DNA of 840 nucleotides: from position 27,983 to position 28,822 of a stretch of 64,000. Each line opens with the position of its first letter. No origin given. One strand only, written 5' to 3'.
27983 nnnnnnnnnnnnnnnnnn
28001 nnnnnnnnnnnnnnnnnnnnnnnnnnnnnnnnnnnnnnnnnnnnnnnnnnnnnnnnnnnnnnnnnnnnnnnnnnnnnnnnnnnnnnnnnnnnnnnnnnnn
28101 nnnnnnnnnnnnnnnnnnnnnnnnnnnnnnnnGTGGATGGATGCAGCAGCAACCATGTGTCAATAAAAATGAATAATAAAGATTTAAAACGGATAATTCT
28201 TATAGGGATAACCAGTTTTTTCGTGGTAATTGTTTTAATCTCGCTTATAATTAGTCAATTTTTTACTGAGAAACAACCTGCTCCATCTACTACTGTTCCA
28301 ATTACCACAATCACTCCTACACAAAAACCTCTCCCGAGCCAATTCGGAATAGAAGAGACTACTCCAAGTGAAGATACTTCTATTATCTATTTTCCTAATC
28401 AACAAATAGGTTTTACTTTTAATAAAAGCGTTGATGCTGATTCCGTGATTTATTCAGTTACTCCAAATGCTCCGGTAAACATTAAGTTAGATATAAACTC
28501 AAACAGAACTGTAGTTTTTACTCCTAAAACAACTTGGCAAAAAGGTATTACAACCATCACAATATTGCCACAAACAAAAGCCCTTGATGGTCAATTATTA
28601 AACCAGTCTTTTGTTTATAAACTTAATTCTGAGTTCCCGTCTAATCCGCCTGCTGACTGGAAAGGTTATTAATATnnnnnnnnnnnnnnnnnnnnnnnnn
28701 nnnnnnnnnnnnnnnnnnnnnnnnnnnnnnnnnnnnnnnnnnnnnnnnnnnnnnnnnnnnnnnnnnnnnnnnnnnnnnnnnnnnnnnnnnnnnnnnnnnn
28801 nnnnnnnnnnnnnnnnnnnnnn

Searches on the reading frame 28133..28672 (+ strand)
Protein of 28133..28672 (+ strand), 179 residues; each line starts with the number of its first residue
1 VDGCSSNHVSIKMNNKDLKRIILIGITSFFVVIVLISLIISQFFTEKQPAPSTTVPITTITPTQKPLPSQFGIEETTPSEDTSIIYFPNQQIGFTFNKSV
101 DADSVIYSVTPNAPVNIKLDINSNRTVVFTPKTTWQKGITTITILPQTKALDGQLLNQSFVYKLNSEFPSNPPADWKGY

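Call 7: search_protein_families(library=ncbifam, proteins=[window:28133-28672:+], max_evalue=0.01)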
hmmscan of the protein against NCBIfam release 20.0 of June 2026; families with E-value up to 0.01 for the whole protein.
window:28133-28672:+ (179 aa): 1 family
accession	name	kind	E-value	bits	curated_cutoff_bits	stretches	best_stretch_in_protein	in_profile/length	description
NF038218.1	IcmG_DotF_IVB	equivalog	0.00045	20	200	1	9-79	38-107/266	type IVB secretion system protein IcmG/DotF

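Call 31: search_protein_families(library=pfam, proteins=[window:28133-28672:+], max_evalue=0.001)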
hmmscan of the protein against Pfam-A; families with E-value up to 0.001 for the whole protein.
window:28133-28672:+ (179 aa): 0 families
